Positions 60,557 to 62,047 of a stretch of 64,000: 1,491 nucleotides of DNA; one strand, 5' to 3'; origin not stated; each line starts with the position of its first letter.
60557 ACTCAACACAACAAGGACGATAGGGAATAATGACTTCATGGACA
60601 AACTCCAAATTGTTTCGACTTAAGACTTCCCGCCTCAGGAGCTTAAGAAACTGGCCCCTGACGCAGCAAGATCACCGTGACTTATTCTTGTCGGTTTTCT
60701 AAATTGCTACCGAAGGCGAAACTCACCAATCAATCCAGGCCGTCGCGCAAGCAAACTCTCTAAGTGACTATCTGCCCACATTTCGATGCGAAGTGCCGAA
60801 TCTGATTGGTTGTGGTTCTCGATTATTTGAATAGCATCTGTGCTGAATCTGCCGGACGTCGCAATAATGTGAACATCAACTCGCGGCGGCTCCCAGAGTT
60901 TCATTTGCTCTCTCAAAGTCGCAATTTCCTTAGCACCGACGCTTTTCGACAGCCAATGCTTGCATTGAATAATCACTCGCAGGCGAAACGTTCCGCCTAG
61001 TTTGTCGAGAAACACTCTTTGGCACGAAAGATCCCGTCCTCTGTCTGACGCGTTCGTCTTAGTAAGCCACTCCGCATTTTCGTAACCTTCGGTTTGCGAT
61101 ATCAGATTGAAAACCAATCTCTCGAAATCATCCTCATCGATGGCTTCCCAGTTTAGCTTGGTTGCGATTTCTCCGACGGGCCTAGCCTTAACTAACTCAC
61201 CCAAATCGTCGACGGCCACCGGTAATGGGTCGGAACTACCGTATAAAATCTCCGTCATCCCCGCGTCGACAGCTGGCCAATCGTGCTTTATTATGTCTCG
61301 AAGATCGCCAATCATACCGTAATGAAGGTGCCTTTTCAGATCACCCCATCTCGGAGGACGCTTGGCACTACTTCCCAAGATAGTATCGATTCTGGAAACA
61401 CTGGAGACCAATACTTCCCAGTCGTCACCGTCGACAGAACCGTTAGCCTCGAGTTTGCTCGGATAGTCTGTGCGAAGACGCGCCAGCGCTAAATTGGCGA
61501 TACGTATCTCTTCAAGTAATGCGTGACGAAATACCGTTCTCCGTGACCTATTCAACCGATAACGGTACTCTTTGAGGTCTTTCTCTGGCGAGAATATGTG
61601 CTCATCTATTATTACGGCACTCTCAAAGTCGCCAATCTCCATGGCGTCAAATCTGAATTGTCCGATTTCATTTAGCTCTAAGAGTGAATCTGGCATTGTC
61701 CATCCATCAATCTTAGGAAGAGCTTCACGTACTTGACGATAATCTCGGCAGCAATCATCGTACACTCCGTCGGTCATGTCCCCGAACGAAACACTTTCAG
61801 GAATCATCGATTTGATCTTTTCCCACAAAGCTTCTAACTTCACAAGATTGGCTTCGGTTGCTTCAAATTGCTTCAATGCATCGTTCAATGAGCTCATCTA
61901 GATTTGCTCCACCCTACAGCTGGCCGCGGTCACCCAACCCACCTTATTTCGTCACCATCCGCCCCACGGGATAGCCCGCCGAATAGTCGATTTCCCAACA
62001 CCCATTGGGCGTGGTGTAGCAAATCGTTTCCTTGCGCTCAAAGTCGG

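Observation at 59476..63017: Low-GC Mrr-type nuclease gene sandwiched between paralogous esterase genes with near-identical 3-prime ends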

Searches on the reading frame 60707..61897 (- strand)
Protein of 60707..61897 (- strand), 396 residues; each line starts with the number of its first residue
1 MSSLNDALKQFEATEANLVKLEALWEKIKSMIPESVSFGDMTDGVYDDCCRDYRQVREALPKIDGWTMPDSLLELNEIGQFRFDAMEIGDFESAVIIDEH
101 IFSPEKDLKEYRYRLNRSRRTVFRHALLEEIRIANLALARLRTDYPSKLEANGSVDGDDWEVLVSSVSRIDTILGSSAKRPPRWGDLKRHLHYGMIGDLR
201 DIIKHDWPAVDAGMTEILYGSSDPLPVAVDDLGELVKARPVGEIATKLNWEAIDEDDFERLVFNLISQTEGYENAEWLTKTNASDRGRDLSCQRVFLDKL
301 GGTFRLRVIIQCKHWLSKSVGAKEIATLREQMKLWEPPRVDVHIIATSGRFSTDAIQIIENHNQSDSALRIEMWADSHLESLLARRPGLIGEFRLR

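Call 6: search_protein_families(library=pfam, proteins=[window:60707-61897:-], max_evalue=0.01)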
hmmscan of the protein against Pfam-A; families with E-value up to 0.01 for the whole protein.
window:60707-61897:- (396 aa): 1 family
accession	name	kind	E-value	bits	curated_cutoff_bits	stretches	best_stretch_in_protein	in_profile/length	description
PF04471.18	Mrr_cat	-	2.3e-12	47.5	21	1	252-380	3-112/115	Restriction endonuclease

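Call 7: search_protein_families(library=padloc, proteins=[window:60707-61897:-], max_evalue=1)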
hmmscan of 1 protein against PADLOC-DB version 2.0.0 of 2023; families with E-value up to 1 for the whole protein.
window:60707-61897:- (396 aa): 2 families
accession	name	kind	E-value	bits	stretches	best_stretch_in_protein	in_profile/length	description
PDLC04715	PDC-M58A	-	4.5e-11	41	1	249-387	3-134/154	-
PDLC05079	PDC-S73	-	0.00047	17.1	1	249-385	5-130/752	-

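Call 8: search_protein_families(library=ncbifam, proteins=[window:60707-61897:-], max_evalue=0.1)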
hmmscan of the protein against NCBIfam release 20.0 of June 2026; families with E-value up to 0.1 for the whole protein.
window:60707-61897:- (396 aa): 0 families

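Call 9: find_homologous_proteins(query=window:60707-61897:-)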
Query window:60707-61897:- (396 aa): 1580 proteins with E <= 0.001 among 8000 candidates; the best 120 are listed.
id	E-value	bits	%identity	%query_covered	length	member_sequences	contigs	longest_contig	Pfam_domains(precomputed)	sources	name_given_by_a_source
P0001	1.6e-265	898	100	100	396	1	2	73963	PF04471.19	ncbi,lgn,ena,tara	tara:strand:+ start:19 stop:1209 length:1191 start_codon:yes stop_codon:yes gene_type:complete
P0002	5.4e-158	544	60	100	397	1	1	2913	PF04471.19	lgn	-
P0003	2.4e-157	542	61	100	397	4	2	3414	PF04471.19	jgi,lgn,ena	jgi:hypothetical protein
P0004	3.4e-156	538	60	100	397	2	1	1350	PF04471.19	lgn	-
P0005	1.4e-154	533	59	100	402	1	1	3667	PF04471.19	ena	-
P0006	9.1e-152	524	58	100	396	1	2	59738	PF04471.19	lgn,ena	-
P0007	1.7e-151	523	58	100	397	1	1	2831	PF04471.19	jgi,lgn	-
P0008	3.0e-151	522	59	100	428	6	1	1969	PF04471.19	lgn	-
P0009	8.1e-149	514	56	100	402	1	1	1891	PF04471.19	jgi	jgi:hypothetical protein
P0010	1.4e-148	513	60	97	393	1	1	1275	PF04471.19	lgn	-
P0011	9.3e-146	504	58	100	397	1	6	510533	PF04471.19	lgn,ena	-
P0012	1.5e-145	503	57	100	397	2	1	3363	PF04471.19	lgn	-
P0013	7.2e-145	501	57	100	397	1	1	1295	PF04471.19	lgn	-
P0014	8.8e-145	501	56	100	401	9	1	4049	PF04471.19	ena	-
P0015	3.3e-144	499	56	100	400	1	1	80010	PF04471.19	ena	-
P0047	1.9e-139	483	55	100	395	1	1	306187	PF04471.19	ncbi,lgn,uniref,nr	ncbi:restriction endonuclease [Vibrio alginolyticus]|uniref:restriction endonuclease n=1 Tax=Vibrio 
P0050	3.0e-139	482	56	100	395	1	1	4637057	PF04471.19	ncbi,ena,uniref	ncbi:restriction endonuclease [Marinomonas sp.]|uniref:restriction endonuclease n=1 Tax=Marinomonas 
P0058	8.5e-139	481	55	100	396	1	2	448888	PF04471.19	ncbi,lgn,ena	ncbi:MAG: restriction endonuclease [Lysobacterales bacterium]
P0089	2.0e-137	476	55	100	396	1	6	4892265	PF04471.19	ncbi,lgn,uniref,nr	ncbi:restriction endonuclease [Halomonas sp. DN3]|uniref:restriction endonuclease n=1 Tax=Halomonas 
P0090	2.2e-137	476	53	100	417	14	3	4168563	PF04471.19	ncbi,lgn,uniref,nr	ncbi:Restriction endonuclease [Denitratisoma oestradiolicum]|uniref:Restriction endonuclease n=2 Tax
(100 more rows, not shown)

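Call 10: find_encoding_contigs(protein=P0001, flank=10000, max_places=4)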
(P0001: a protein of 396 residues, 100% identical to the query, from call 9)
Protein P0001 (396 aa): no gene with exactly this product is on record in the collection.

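Call 11: list_cluster_members(proteins=[window:60707-61897:-, window:59522-60601:-, window:61944-63017:-])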
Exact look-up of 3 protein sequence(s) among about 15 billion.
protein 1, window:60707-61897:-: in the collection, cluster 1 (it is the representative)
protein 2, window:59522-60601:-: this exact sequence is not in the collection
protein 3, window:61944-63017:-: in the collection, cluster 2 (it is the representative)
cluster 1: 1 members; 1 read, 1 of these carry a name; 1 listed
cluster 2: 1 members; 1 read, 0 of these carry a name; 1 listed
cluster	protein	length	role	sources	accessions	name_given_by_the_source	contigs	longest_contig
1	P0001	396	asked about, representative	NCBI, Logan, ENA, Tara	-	strand:+ start:19 stop:1209 length:1191 start_codon:yes stop_codon:yes gene_type:complete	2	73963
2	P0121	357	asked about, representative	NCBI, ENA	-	-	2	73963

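Call 20: search_solved_structures(query=window:60707-61897:-, max_evalue=1, show_alignments=2)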
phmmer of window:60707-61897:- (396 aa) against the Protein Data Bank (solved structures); distinct sequences matched with E-value up to 1: 1.
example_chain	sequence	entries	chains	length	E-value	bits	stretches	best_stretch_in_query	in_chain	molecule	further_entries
7q47_A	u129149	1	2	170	0.58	12.3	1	291-371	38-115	Endolysin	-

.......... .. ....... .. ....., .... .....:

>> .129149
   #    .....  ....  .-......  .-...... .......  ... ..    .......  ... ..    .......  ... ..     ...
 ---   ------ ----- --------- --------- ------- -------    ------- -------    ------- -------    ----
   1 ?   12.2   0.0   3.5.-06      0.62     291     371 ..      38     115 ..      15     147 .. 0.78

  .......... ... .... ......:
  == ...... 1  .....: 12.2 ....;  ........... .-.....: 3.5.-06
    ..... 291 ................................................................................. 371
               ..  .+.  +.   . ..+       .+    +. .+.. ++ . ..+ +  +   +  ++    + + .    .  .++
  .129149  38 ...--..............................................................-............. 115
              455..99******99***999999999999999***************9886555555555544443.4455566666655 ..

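Call 28: find_encoding_contigs(protein=P0050, flank=8000, max_places=2)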
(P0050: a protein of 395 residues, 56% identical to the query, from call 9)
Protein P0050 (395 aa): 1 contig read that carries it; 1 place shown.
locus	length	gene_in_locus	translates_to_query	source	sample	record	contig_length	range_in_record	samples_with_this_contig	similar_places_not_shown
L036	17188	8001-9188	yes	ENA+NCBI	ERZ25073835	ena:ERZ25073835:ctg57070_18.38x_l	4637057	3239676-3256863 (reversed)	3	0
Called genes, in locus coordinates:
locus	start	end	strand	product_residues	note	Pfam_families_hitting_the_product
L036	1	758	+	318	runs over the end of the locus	PF00006:ATP-synt_ab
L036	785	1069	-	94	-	PF04519:Bactofilin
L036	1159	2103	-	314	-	PF01551:Peptidase_M23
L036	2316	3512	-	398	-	PF00270:DEAD, PF04851:ResIII, PF00271:Helicase_C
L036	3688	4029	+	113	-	PF21986:AH_C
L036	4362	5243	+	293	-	PF21941:SMEK_N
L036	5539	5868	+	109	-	-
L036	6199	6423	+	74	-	-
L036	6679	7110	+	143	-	-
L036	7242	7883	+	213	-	-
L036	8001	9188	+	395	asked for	PF04471:Mrr_cat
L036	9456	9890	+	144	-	-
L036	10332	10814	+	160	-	PF04212:MIT (faint), PF07719:TPR_2 (faint), PF13174:TPR_6 (faint), PF13181:TPR_8 (faint), PF13424:TPR_12 (faint), PF12688:TPR_5, PF12895:ANAPC3, PF14559:TPR_19 (weak), +6 more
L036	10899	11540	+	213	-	PF02798:GST_N, PF13417:GST_N_3, PF13409:GST_N_2, PF13410:GST_C_2 (faint), PF00043:GST_C (weak)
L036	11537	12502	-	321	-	PF00892:EamA (faint)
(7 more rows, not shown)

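Call 29: find_encoding_contigs(protein=P0089, flank=8000, max_places=2)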
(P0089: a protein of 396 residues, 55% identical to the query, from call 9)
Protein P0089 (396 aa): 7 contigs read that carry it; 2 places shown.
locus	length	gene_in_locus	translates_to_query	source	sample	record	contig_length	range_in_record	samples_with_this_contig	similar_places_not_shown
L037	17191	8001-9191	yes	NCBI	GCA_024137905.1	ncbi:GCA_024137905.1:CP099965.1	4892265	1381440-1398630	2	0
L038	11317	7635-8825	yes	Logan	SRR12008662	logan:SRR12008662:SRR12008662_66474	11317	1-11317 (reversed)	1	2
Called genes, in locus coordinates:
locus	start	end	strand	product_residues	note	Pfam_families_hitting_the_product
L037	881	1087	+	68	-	-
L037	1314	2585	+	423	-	-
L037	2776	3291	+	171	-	-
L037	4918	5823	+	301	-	-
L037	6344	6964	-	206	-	PF00589:Phage_integrase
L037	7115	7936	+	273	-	-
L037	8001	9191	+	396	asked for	PF04471:Mrr_cat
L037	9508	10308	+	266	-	PF07894:SACK1, PF13091:PLDc_2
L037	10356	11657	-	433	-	PF14690:Zn_ribbon_ISL3, PF01610:DDE_Tnp_ISL3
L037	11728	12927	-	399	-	PF02417:Chromate_transp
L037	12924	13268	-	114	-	PF03551:PadR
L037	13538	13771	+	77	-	PF04608:PgpA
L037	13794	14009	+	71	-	PF04608:PgpA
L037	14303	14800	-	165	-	PF04002:RadC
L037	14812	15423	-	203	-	PF09588:YqaJ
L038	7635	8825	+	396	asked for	PF04471:Mrr_cat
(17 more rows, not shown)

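Call 34: find_encoding_contigs(protein=P0006, flank=6000, max_places=2)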
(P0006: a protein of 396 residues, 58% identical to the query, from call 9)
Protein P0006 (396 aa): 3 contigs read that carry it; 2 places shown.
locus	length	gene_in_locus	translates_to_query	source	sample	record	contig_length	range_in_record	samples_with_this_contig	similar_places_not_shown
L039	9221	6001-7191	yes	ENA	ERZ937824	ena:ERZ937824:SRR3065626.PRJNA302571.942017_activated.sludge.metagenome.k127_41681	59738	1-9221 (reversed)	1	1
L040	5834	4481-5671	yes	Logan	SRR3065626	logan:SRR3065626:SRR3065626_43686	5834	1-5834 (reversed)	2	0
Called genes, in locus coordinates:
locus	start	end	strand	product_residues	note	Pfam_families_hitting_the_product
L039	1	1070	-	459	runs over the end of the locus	-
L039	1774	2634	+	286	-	PF08878:HamA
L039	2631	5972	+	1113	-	PF00270:DEAD, PF04851:ResIII, PF00271:Helicase_C (faint)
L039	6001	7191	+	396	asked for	PF04471:Mrr_cat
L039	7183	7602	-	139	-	-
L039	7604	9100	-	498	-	PF00239:Resolvase, PF07508:Recombinase, PF13408:Zn_ribbon_recom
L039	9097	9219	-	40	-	?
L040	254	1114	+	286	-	PF08878:HamA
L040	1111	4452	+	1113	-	PF00270:DEAD, PF04851:ResIII, PF00271:Helicase_C (faint)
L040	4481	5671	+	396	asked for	PF04471:Mrr_cat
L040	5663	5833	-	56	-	?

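Call 35: find_encoding_contigs(protein=P0011, flank=6000, max_places=2)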
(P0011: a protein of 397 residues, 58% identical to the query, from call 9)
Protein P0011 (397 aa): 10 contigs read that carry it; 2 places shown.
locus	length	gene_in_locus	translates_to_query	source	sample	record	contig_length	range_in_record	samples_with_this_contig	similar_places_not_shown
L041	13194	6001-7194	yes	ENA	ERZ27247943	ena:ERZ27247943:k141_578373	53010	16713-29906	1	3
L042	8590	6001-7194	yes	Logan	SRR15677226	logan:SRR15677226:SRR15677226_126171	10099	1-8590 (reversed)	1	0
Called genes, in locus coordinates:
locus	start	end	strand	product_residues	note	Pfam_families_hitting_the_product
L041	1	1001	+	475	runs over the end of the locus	PF01083:Cutinase (faint), PF06057:VirJ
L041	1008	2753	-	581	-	PF20423:AceK_regulatory, PF06315:AceK_kinase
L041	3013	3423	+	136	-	PF12840:HTH_20, PF01022:HTH_5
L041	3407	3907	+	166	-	PF08327:AHSA1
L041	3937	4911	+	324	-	PF10604:Polyketide_cyc2 (faint), PF08327:AHSA1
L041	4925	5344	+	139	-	PF07681:DoxX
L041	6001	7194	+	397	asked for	PF04471:Mrr_cat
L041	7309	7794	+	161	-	-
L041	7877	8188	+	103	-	-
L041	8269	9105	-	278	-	PF03848:TehB, PF13489:Methyltransf_23 (weak), PF01209:Ubie_methyltran, PF13847:Methyltransf_31, PF08241:Methyltransf_11, PF08242:Methyltransf_12, PF13649:Methyltransf_25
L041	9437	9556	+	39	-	-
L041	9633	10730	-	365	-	-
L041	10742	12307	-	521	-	-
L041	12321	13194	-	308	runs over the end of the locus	PF22678:Cytochrom_c_NrfB-like (faint), PF14522:Cytochrome_C7 (faint), PF14537:Cytochrom_c3_2 (faint), PF22113:Mtrc-MtrF_II-IV_dom (faint), PF09699:Paired_CXXCH_1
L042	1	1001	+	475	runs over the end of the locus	PF01083:Cutinase (faint), PF06057:VirJ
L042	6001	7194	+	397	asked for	PF04471:Mrr_cat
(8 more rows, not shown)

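Call 36: find_encoding_contigs(protein=P0047, flank=6000, max_places=2)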
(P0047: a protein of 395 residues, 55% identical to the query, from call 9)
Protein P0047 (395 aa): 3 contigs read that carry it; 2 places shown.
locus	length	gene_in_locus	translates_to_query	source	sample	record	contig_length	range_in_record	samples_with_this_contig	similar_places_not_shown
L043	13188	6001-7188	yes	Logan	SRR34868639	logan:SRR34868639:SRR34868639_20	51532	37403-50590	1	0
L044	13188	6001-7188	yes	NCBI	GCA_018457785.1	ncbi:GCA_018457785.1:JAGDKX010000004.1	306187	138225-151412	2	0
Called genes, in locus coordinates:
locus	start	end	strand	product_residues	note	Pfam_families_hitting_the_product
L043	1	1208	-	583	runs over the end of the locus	PF03432:Relaxase, PF22863:TraI_middle, PF18821:LPD7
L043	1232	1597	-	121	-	PF21983:NikA-like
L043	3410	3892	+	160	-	-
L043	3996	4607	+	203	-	PF14487:DarT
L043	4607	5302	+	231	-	PF22397:NADAR-DarT1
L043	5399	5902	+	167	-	PF04471:Mrr_cat (weak)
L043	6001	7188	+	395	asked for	PF04471:Mrr_cat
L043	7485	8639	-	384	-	PF00589:Phage_integrase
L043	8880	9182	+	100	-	-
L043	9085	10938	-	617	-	PF03979:Sigma70_r1_1, PF00140:Sigma70_r1_2, PF04546:Sigma70_ner, PF04542:Sigma70_r2, PF04539:Sigma70_r3, PF04545:Sigma70_r4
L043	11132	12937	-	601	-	PF01807:Zn_ribbon_DnaG, PF08275:DNAG_N, PF01751:Toprim, PF13155:Toprim_2, PF13362:Toprim_3 (weak), PF13662:Toprim_4, PF10410:DnaB_bind, PF08278:DnaG_DnaB_bind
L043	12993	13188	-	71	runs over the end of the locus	PF01165:Ribosomal_S21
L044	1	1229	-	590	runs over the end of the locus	PF03432:Relaxase, PF22863:TraI_middle, PF18821:LPD7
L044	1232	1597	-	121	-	PF21983:NikA-like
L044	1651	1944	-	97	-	-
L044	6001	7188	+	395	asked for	PF04471:Mrr_cat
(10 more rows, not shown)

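Call 40: predict_structure(alignment_id=A1)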
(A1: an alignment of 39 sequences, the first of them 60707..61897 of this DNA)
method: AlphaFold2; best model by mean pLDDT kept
length: 396 residues; sequences in the alignment: 39
mean_pLDDT: 74.6   pTM: 0.50
mean pLDDT of the five models: 74.6, 69.0, 68.3, 67.9, 67.4
residues with pLDDT >= 90: 102; 70-90: 124; 50-70: 139; < 50: 31
segments of 3 or more residues with pLDDT < 50: 240-248, 270-283, 375-377, 394-396
pLDDT, mean of each block of 10 residues (from residue 1): 71 90 94 88 90 93 89 91 89 89 92 87 85 91 80 84 91 79 90 89 90 76 60 58 44 65 59 46 53 63 60 58 68 58 61 69 69 56 58 51
secondary structure, 60 per line:
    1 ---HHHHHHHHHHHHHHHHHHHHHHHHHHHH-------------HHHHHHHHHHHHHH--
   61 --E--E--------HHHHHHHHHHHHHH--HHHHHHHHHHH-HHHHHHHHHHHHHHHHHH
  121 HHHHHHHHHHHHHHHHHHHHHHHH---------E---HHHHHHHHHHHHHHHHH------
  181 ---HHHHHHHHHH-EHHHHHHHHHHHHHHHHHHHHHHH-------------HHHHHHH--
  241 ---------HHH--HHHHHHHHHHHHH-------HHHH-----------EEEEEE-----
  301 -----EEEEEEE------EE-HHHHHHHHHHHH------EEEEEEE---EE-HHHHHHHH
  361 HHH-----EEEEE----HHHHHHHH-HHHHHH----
elements in order: H4-31 H45-58 H75-88 H91-101 H103-144 H158-174 H184-193 H196-218 H232-238 H255-267 H275-278 E290-295 E306-312 H322-333 E340-346 H353-363 E369-373 H378-385 H387-392

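Call 43: fold_search(model_id=the predicted structure, library=pdb)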
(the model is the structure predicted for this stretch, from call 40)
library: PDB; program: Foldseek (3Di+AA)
matches with E <= 10: 528; with E <= 0.001: 0
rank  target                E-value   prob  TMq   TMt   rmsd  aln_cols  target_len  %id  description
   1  8uhd_E                7.0e-02  0.97  0.15  0.26   8.9       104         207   13  Structure of paused transcription complex Pol II-DSIF-NELF - post-translocated (released 2024-03-20)
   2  4f0p_A                7.4e-02  0.41  0.15  0.13  19.0       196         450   13  MspJI Restriction Endonuclease - P31 Form (released 2012-08-08)
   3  7edb_B                1.2e-01  0.15  0.14  0.15  21.2       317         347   13  EcoT38I restriction endonuclease complexed with DNA (released 2022-03-16)
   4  3c98_B                1.3e-01  0.33  0.15  0.24  25.7       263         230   12  Revised structure of the munc18a-syntaxin1 complex (released 2008-03-25)
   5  1h6g_B                2.2e-01  0.16  0.14  0.20  16.8       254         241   10  alpha-catenin M-domain (released 2001-08-07)
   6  6x91_H                3.0e-01  0.82  0.13  0.10   4.8        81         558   14  Crystal structure of MBP-fused human APOBEC1 (released 2020-12-09)
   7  4jeh_B                3.0e-01  0.20  0.15  0.24  26.4       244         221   10  Crystal Structure of Munc18a and Syntaxin1 lacking N-peptide complex (released 2013-07-17)
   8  6x91_D                3.1e-01  0.72  0.13  0.09   4.0        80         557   14  Crystal structure of MBP-fused human APOBEC1 (released 2020-12-09)
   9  9ei0_A                3.5e-01  0.12  0.14  0.15  18.5       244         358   12  Human Kv1.3 mutant - G427H with A0194009G09 nanobodies (released 2025-12-03)
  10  2gno                  4.1e-01  0.84  0.15  0.19   6.8        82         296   11  Crystal structure of a dna polymerase iii, gamma subunit-related protein (tm0771) from thermotoga maritima msb8 at 2.00  (released 2006-04-18)
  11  9e9v_E                4.1e-01  0.82  0.13  0.26   3.2        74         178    9  Structural Insights into HIV-1 Vif-Mediated Ubiquitination and Degradation of APOBEC3H (released 2026-03-11)
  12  9dkl_A                4.4e-01  0.12  0.15  0.07  23.1       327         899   11  Ca2+ bound aplysia Slo1 F304A (released 2025-06-18)
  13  8xks_G                5.1e-01  0.10  0.15  0.10  18.4       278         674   12  The cryo-EM structure of Orf2971-FtsHi motor complex (released 2024-12-04)
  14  4mix_B                5.4e-01  0.28  0.12  0.15   8.2        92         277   17  PaToxG Glycosyltransferase (released 2013-10-16)
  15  8tom_L                5.4e-01  0.04  0.09  0.07  22.4       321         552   10  Escherichia coli RNA polymerase closed complex intermediate at the lambda PR promoter (released 2024-07-03)
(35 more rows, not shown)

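Call 46: search_dna_similar(query=window:60707-61897:-, collection=plasmids, mode=protein, max_rows=15)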
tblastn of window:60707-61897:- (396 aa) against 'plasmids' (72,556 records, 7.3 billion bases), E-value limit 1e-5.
Records with a match: 9; places in all: 9; records where one place covers at least 80% of the query: 6.
Best place of each record, by identity: <60% 9.
By first word of the organism name: Agrobacterium 4; Sinorhizobium 1; Embleya 1; Sphingobium 1; Diaphorobacter 1; Streptomyces 1.
By predicted mobility (MOB-suite, as given by PLSDB): conjugative 6; non-mobilizable 2; mobilizable 1.
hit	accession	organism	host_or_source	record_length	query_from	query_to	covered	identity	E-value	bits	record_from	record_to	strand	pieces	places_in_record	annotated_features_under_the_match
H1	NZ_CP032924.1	Agrobacterium tumefaciens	Euonymus sp.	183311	2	396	100%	48.4%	5e-116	379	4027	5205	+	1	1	restriction endonuclease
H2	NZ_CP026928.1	Agrobacterium tumefaciens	Medicago sativa,from a crown gall tumor ...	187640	2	396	100%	48.1%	4e-114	373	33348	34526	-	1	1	restriction endonuclease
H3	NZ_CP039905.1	Agrobacterium tumefaciens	-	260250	2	396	100%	47.1%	9e-114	372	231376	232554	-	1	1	restriction endonuclease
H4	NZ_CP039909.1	Agrobacterium tumefaciens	-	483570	2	396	100%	47.1%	9e-114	372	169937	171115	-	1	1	restriction endonuclease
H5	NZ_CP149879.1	Sinorhizobium medicae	Medicago sativa,Cell Culture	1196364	2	373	94%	47.0%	5e-104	344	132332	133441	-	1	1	record has no annotation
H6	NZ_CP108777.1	Embleya sp. NBC_00896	-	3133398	4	396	99%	40.7%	3e-72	252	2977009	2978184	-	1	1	none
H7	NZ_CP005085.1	Sphingobium sp. TKS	-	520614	28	194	38%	37.6%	5e-16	111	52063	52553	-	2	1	hypothetical protein (x2)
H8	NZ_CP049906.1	Diaphorobacter sp. HDW4B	single bacterial strain,Hydrophilus ...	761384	247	395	38%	28.9%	2e-8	64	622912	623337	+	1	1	restriction endonuclease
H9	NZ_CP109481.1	Streptomyces sp. NBC_01450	-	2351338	336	396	15%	44.3%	3e-6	57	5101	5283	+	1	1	none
